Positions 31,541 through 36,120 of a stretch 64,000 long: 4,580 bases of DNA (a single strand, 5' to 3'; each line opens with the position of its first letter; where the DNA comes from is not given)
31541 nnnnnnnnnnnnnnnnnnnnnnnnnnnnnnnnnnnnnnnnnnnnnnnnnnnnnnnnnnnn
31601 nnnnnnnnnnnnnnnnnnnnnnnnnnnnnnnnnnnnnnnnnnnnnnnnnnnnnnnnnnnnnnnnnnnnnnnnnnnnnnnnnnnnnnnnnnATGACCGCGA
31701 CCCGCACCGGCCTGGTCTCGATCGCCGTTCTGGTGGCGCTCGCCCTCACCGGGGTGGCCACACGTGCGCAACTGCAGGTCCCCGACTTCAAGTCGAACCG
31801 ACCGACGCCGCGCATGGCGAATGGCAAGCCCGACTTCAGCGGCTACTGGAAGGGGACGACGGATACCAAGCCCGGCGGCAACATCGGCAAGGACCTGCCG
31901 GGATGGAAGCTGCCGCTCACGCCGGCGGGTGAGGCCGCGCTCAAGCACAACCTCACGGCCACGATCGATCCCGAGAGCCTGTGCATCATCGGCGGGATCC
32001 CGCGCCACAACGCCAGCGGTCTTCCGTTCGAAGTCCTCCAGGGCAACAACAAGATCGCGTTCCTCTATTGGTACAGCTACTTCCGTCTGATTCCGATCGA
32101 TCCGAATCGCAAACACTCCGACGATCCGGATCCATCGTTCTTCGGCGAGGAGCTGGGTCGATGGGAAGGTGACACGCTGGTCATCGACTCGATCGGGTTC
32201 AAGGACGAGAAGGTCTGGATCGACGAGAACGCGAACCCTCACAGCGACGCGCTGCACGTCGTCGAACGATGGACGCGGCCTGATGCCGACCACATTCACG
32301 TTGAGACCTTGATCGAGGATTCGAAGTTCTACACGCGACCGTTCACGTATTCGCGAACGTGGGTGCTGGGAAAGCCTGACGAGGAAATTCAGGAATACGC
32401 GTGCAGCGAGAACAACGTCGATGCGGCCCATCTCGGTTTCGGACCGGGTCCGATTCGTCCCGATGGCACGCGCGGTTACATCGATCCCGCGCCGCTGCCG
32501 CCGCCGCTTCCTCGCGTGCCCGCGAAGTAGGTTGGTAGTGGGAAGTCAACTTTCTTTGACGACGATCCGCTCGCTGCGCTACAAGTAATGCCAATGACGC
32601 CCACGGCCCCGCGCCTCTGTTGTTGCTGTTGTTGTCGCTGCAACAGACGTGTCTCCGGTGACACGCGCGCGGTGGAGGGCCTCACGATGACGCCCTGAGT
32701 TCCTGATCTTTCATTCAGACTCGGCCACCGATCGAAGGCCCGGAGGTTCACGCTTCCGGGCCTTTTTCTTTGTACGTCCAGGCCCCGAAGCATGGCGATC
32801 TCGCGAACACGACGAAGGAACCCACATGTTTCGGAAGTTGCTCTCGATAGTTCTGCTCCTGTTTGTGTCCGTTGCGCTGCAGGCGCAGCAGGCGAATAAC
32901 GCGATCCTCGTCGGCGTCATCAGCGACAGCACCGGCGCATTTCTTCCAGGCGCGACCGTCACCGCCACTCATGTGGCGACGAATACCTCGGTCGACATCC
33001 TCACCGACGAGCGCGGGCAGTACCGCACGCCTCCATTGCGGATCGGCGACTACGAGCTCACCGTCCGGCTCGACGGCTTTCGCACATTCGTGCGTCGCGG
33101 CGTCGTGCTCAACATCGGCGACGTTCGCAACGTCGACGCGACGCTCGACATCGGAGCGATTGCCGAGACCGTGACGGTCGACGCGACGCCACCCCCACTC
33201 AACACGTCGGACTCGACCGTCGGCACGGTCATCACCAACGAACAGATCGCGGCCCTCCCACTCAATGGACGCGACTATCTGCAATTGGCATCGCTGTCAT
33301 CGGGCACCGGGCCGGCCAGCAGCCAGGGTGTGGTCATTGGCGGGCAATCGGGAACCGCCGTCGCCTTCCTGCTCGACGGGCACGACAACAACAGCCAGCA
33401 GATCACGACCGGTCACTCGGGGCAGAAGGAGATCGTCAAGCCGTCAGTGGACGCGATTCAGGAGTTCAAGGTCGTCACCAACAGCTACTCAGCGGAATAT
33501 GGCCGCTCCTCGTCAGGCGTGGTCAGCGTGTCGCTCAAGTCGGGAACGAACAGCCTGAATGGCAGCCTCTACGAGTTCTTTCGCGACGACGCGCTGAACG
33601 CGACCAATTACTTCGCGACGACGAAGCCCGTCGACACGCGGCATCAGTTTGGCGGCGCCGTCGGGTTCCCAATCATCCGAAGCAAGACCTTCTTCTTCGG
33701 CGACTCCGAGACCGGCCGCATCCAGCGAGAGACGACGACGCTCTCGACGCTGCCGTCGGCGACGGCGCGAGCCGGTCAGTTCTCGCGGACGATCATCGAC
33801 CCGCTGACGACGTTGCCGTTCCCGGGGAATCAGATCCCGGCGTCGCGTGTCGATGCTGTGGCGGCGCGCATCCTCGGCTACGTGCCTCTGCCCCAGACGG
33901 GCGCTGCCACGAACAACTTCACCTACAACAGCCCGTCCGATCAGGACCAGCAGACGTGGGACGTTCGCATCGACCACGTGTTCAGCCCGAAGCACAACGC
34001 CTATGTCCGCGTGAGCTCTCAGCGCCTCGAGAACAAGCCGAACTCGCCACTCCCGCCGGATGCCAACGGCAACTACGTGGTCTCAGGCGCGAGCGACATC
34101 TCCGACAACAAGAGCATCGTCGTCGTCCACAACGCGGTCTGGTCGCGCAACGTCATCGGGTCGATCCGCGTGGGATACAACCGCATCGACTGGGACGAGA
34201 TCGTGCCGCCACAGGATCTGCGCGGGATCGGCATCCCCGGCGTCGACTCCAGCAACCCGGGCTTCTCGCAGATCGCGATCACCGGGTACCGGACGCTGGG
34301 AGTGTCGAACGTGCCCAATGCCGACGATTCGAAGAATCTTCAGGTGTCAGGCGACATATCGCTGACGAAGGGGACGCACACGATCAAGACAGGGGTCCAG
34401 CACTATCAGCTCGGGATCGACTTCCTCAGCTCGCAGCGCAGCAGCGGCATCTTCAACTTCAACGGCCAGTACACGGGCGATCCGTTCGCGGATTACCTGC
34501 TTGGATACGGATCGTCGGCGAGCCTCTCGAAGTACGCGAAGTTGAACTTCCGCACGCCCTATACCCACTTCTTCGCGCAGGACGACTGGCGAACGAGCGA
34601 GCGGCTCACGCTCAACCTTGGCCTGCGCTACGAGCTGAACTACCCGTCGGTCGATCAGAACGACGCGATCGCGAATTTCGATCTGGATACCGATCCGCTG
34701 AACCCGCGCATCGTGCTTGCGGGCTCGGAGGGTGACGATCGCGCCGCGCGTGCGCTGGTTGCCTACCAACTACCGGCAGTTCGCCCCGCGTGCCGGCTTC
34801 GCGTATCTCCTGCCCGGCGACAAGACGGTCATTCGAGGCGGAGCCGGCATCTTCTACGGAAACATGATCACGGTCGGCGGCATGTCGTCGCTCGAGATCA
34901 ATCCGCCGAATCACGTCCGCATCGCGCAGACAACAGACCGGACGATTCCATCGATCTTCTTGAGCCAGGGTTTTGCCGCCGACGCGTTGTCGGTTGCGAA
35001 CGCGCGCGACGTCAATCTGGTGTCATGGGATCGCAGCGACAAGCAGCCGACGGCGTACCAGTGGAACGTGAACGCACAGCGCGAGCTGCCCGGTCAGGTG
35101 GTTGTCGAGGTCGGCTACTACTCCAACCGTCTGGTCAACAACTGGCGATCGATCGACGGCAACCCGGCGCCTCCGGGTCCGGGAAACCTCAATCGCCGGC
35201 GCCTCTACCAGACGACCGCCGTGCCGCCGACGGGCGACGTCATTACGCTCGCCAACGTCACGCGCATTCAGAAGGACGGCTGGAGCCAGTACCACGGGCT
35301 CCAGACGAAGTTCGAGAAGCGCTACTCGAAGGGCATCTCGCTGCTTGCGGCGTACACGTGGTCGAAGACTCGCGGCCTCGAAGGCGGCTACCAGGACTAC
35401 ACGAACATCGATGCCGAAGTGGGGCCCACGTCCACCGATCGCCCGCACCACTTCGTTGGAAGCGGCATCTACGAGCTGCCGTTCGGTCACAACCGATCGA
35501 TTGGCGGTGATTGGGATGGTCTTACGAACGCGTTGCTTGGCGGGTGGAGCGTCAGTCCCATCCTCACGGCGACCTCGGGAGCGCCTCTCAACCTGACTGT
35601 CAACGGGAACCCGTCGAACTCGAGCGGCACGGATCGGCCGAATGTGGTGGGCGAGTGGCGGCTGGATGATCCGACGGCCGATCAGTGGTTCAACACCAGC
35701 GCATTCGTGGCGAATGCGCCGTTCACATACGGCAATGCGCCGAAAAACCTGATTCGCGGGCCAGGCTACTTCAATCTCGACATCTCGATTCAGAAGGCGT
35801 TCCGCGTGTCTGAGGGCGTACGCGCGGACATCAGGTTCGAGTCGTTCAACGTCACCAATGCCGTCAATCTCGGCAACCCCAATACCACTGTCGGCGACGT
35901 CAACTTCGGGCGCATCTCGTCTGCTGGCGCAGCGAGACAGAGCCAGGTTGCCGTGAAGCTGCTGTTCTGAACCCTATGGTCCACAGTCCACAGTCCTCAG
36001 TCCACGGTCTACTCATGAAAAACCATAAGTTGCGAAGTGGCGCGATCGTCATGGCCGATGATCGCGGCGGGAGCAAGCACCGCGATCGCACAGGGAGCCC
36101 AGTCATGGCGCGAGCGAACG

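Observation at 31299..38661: Repeated secreted cassette: HHSF-protein translationally coupled to a DGKPD-SG-W protein, around an Oar-like transporter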

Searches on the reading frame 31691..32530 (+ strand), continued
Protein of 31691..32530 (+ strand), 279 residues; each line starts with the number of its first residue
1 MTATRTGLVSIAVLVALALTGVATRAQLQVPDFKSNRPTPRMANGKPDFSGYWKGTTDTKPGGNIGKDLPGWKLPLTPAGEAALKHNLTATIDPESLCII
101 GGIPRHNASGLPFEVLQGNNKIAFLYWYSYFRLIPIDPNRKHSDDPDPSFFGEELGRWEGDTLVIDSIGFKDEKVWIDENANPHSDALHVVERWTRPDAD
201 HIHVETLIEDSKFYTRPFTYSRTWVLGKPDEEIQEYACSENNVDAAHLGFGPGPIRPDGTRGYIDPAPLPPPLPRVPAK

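Call 96: search_protein_families(library=ncbifam, proteins=[L072:6328-9078:+, L004:10999-13821:+, L030:4675-7509:+, L030:1181-4018:+, L031:7292-9355:+], max_evalue=0.00001)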
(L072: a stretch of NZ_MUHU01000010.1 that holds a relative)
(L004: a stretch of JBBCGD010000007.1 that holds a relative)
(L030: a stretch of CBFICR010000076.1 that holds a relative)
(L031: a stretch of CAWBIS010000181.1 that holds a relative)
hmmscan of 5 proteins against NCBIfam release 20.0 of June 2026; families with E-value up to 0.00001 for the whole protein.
L072:6328-9078:+ (917 aa): 10 families
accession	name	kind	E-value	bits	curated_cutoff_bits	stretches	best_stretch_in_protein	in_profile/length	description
TIGR01783.1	TonB-siderophor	subfamily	3.4e-31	108.6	223.5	2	99-264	1-162/649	TonB-dependent siderophore receptor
TIGR01785.1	TonB-hemin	subfamily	3.4e-21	75.4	316.85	1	83-236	1-153/677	TonB-dependent heme/hemoglobin receptor family protein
NF010010.0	PRK13483.1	equivalog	7.9e-14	50.6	927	1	61-331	11-284/660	ligand-gated channel protein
NF053590.1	TonB_dep_TOL0244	equivalog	2e-13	49.9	645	1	86-244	13-172/604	TOL_0244 family TonB-dependent receptor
TIGR01779.1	TonB-B12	equivalog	3.9e-12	45.5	599.7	1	73-239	18-182/614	TonB-dependent vitamin B12 receptor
NF010038.0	PRK13513.1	equivalog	2.8e-10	39.4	942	1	67-266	19-227/659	ligand-gated channel protein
NF007478.2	PRK10064.1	equivalog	1.5e-09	36.7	745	1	68-251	20-204/663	catecholate siderophore receptor CirA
NF047944.1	FoxamRcptFoxA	equivalog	2.1e-07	29.6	1300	1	49-247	4-200/697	ferrioxamine B receptor FoxA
NF050067.1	TonBEntbctnRecCfrA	equivalog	8.3e-07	27.7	1200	1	79-246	22-199/698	TonB-dependent ferric enterobactin receptor CfrA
NF007349.0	PRK09840.1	equivalog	1.4e-06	26.7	686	0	156-227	123-191/760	catecholate siderophore receptor Fiu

L004:10999-13821:+ (941 aa): 13 families
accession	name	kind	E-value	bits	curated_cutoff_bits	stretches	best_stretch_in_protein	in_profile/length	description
NF010010.0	PRK13483.1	equivalog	3.5e-24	84.8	927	1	37-197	15-165/660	ligand-gated channel protein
NF010012.0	PRK13486.1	equivalog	7.1e-24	84.1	924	1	58-200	27-163/696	TonB-dependent receptor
NF010038.0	PRK13513.1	equivalog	4.2e-23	81.7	942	1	42-216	22-180/659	ligand-gated channel protein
NF007478.2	PRK10064.1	equivalog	7.4e-23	80.7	745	1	52-218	27-175/663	catecholate siderophore receptor CirA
NF010048.1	PRK13524.1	subfamily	8.7e-21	74.1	493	1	37-199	15-180/744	FepA family TonB-dependent siderophore receptor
NF010051.0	PRK13528.1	subfamily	1.7e-20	72.8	583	1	66-196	43-173/727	FepA family TonB-dependent siderophore receptor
NF010011.0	PRK13484.1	equivalog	1.5e-18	66.4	1197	1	50-203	25-170/682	IreA family TonB-dependent siderophore receptor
NF007926.1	PRK10641.1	equivalog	3e-18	65.7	836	1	45-210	17-169/617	TonB-dependent vitamin B12 receptor BtuB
NF050067.1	TonBEntbctnRecCfrA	equivalog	3.3e-17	62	1200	1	53-203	24-166/698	TonB-dependent ferric enterobactin receptor CfrA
TIGR01779.1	TonB-B12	equivalog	1.5e-16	60.1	599.7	1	40-242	14-198/614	TonB-dependent vitamin B12 receptor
TIGR01785.1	TonB-hemin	subfamily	6.5e-15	54.6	316.85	1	55-193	1-127/677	TonB-dependent heme/hemoglobin receptor family protein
NF053590.1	TonB_dep_TOL0244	equivalog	1.1e-09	37.5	645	1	54-219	9-166/604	TOL_0244 family TonB-dependent receptor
NF049946.1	TonB_dep_CU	exception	6.6e-07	28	700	0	150-196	126-171/683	TonB-dependent receptor, CU motif-type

L030:4675-7509:+ (945 aa): 16 families
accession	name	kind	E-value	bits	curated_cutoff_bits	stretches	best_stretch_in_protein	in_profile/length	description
NF010010.0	PRK13483.1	equivalog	1e-22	79.9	927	1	10-185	7-185/660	ligand-gated channel protein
TIGR01785.1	TonB-hemin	subfamily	4.9e-21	74.8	316.85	2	37-166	3-130/677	TonB-dependent heme/hemoglobin receptor family protein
NF010038.0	PRK13513.1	equivalog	7.3e-21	74.3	942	1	13-171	9-171/659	ligand-gated channel protein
TIGR01786.1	TonB-hemlactrns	subfamily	8.1e-20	70.7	323.75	2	590-945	402-719/719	TonB-dependent hemoglobin/transferrin/lactoferrin family receptor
NF010011.0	PRK13484.1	equivalog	9.5e-20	70.4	1197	1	12-165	7-159/682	IreA family TonB-dependent siderophore receptor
NF007926.1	PRK10641.1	equivalog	2e-19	69.6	836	1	15-175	8-164/617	TonB-dependent vitamin B12 receptor BtuB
NF010012.0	PRK13486.1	equivalog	1.6e-18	66.5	924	1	24-169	17-162/696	TonB-dependent receptor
NF050067.1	TonBEntbctnRecCfrA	equivalog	1.4e-17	63.3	1200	1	16-170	6-163/698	TonB-dependent ferric enterobactin receptor CfrA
TIGR01783.1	TonB-siderophor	subfamily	1.4e-16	60.3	223.5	1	54-217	5-159/649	TonB-dependent siderophore receptor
NF007478.2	PRK10064.1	equivalog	1.5e-16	59.8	745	1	21-166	16-159/663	catecholate siderophore receptor CirA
TIGR01779.1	TonB-B12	equivalog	3.8e-16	58.8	599.7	1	11-196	3-185/614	TonB-dependent vitamin B12 receptor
NF010048.1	PRK13524.1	subfamily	1.7e-14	53.3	493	1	21-177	26-188/744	FepA family TonB-dependent siderophore receptor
NF010051.0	PRK13528.1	subfamily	1.7e-14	53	583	1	14-173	13-180/727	FepA family TonB-dependent siderophore receptor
NF052649.1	TonRcptRhtA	equivalog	3.2e-08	32.2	1100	1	13-167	19-167/744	TonB-dependent siderophore receptor RhtA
NF007465.0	PRK10044.1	equivalog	2.2e-06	26.2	803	1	51-165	79-187/726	ferrichrome porin FhuA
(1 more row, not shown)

L030:1181-4018:+ (946 aa): 16 families
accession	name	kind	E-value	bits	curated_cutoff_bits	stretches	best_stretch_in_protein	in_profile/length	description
NF010010.0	PRK13483.1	equivalog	6.3e-26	90.5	927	1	10-177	7-177/660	ligand-gated channel protein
NF010038.0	PRK13513.1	equivalog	1.7e-23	83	942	2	13-175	9-175/659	ligand-gated channel protein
TIGR01786.1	TonB-hemlactrns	subfamily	7e-23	80.9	323.75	2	607-946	432-719/719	TonB-dependent hemoglobin/transferrin/lactoferrin family receptor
TIGR01785.1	TonB-hemin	subfamily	8.9e-23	80.6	316.85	2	37-166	3-130/677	TonB-dependent heme/hemoglobin receptor family protein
NF010012.0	PRK13486.1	equivalog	9.4e-22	77.1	924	1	32-169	24-162/696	TonB-dependent receptor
NF050067.1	TonBEntbctnRecCfrA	equivalog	3.3e-21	75.3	1200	1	17-169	7-162/698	TonB-dependent ferric enterobactin receptor CfrA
NF010011.0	PRK13484.1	equivalog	8.7e-21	73.8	1197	1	12-166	7-160/682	IreA family TonB-dependent siderophore receptor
NF007926.1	PRK10641.1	equivalog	1.1e-17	63.8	836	1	15-175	8-164/617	TonB-dependent vitamin B12 receptor BtuB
NF007478.2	PRK10064.1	equivalog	7.7e-16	57.5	745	1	21-166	16-159/663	catecholate siderophore receptor CirA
TIGR01779.1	TonB-B12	equivalog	8.3e-16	57.6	599.7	1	11-196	3-185/614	TonB-dependent vitamin B12 receptor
NF010048.1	PRK13524.1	subfamily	3.4e-15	55.6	493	1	29-172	34-183/744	FepA family TonB-dependent siderophore receptor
NF010051.0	PRK13528.1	subfamily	3.6e-15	55.2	583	1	14-172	13-179/727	FepA family TonB-dependent siderophore receptor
TIGR01783.1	TonB-siderophor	subfamily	1.5e-13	50.3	223.5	1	54-166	5-109/649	TonB-dependent siderophore receptor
TIGR01782.1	TonB-Xanth-Caul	subfamily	1.6e-11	43.3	310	1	615-912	587-835/868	TonB-dependent receptor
NF052649.1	TonRcptRhtA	equivalog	5.5e-07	28.2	1100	1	13-167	19-167/744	TonB-dependent siderophore receptor RhtA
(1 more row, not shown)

L031:7292-9355:+ (688 aa): 3 families
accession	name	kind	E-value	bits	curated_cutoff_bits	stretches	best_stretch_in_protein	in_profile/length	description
TIGR03074.1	PQQ_membr_DH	subfamily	3e-106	356.1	832.65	1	34-666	132-782/783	membrane-bound PQQ-dependent dehydrogenase, glucose/quinate/shikimate family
TIGR04528.1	acido_non_PQQ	subfamily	1.1e-68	232.2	650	2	54-400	1-310/493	acido-empty-quinoprotein group A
TIGR03075.1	PQQ_enz_alc_DH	subfamily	7.9e-66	222.7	480.05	2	51-398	13-337/530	PQQ-dependent dehydrogenase, methanol/ethanol family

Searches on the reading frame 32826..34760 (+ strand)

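Call 3: search_protein_families(library=pfam, proteins=[window:32826-34760:+], max_evalue=0.01)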
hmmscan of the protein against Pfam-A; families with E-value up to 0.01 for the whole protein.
window:32826-34760:+ (645 aa): 4 families
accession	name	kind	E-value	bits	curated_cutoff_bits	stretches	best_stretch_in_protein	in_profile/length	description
PF25183.1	OMP_b-brl_4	-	1e-111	375.3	30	1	237-639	2-428/838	Outer membrane beta barrel domain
PF13620.12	CarboxypepD_reg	-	3.3e-19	69.4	32.3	1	28-107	2-81/82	Carboxypeptidase regulatory-like domain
PF07715.20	Plug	-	5.1e-06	27.4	23.9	1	134-232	10-106/107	TonB-dependent Receptor Plug Domain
PF13715.12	CarbopepD_reg_2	-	0.00031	21.1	32.2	1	30-88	3-58/88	CarboxypepD_reg-like domain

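Call 4: search_protein_families(library=ncbifam, proteins=[window:32826-34760:+], max_evalue=0.01)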
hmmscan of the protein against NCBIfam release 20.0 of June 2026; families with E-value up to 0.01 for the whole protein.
window:32826-34760:+ (645 aa): 2 families
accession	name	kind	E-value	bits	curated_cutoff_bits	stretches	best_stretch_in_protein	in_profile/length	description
NF041535.1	TonB_rec_PqqU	equivalog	0.0013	17.1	1200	0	198-242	90-134/676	TonB-dependent receptor PqqU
TIGR01786.1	TonB-hemlactrns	subfamily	0.0022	16.4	323.75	0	504-603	332-416/719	TonB-dependent hemoglobin/transferrin/lactoferrin family receptor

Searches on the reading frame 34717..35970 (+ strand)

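Call 3: search_protein_families(library=pfam, proteins=[window:34717-35970:+], max_evalue=0.01)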
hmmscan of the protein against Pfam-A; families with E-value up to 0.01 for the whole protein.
window:34717-35970:+ (417 aa): 1 family
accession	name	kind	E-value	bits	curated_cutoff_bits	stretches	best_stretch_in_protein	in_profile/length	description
PF25183.1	OMP_b-brl_4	-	9.2e-111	372.1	30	1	14-410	430-838/838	Outer membrane beta barrel domain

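Call 4: search_protein_families(library=ncbifam, proteins=[window:34717-35970:+], max_evalue=0.01)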
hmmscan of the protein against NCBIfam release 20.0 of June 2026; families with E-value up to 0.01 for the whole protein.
window:34717-35970:+ (417 aa): 0 families
